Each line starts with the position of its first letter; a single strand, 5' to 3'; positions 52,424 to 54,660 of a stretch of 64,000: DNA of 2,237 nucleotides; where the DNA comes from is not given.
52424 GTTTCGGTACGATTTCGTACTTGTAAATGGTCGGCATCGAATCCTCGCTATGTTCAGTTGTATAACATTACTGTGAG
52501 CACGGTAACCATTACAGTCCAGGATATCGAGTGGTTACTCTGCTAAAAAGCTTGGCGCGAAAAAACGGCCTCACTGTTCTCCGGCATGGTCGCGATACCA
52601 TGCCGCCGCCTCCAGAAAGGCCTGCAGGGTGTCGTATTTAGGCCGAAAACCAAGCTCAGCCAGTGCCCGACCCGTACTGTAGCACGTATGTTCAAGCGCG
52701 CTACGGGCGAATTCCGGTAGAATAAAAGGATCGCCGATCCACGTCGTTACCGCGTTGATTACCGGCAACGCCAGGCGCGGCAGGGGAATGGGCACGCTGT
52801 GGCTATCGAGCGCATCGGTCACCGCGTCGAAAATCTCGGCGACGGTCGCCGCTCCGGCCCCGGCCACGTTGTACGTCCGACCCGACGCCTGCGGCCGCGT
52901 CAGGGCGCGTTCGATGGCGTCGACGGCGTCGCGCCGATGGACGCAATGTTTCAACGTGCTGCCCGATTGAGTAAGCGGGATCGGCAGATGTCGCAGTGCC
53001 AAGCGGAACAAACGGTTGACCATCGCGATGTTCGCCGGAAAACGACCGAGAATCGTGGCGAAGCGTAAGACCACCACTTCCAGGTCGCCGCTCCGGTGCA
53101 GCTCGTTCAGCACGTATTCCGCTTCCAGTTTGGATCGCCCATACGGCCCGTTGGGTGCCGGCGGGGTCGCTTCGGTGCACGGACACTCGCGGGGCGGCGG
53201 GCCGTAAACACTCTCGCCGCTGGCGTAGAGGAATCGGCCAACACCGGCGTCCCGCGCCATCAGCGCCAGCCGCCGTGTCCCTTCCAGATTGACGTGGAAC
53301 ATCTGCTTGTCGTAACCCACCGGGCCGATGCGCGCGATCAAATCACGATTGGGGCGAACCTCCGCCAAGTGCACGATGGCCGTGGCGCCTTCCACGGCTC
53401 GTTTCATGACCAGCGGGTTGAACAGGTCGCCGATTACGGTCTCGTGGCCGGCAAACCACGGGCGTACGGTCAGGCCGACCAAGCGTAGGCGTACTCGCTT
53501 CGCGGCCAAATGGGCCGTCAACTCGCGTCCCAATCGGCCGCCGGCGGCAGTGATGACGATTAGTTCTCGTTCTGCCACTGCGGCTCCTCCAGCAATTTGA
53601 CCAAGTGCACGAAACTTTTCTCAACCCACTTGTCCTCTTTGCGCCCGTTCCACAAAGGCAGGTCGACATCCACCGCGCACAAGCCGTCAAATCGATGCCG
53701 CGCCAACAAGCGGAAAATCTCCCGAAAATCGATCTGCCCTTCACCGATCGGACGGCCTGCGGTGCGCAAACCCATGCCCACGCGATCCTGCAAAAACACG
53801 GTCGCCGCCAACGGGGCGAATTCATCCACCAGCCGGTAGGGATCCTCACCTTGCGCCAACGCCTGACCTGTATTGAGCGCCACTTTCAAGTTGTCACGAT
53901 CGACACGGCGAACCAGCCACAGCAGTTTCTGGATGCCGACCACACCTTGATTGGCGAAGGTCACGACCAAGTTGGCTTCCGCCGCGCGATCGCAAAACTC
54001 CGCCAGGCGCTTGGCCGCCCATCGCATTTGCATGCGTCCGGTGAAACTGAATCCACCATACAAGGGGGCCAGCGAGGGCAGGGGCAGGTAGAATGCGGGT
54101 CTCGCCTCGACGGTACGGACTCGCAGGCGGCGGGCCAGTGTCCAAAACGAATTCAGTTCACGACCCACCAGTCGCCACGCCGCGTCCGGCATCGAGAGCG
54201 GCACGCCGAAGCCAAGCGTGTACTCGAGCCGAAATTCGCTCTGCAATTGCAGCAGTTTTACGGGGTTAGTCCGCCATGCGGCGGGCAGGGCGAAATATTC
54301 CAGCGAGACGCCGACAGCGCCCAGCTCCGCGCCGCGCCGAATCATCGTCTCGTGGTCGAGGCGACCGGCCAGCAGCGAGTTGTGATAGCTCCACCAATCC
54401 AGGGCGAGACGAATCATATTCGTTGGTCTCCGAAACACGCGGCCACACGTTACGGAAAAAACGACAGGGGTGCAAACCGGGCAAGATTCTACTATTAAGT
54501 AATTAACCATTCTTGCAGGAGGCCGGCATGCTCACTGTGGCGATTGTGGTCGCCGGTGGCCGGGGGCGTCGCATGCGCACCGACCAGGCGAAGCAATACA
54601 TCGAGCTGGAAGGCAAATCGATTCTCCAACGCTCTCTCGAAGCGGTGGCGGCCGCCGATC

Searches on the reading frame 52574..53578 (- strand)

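Call 20: search_protein_families(library=pfam, proteins=[window:52574-53578:-], max_evalue=0.0001)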
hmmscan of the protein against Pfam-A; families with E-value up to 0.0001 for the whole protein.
window:52574-53578:- (335 aa): 6 families
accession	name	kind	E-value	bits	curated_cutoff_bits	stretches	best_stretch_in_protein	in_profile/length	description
PF01370.27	Epimerase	-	1.8e-29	103.3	20.9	1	7-239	1-240/240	NAD dependent epimerase/dehydratase family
PF16363.11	GDP_Man_Dehyd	-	2.2e-12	47.5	27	1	93-250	98-267/332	GDP-mannose 4,6 dehydratase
PF04321.23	RmlD_sub_bind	-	2.5e-11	43.6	27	1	7-261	3-235/287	RmlD substrate binding domain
PF01073.25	3Beta_HSD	-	1.1e-09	38.1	22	1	8-180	1-185/280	3-beta hydroxysteroid dehydrogenase/isomerase family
PF07993.18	NAD_binding_4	-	3.8e-06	26.7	20.1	1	91-178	106-209/258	Male sterility protein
PF13460.12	NAD_binding_10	-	5.2e-06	26.9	27.2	1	12-175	2-145/184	NAD(P)H-binding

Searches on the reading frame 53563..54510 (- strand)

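Call 20: search_protein_families(library=pfam, proteins=[window:53563-54510:-], max_evalue=0.0001)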
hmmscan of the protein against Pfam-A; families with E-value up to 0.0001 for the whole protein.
window:53563-54510:- (316 aa): 1 family
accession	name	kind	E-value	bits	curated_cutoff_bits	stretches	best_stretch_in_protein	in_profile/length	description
PF01261.30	AP_endonuc_2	-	4.2e-10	40.2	31.1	1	157-282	98-229/249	Xylose isomerase-like TIM barrel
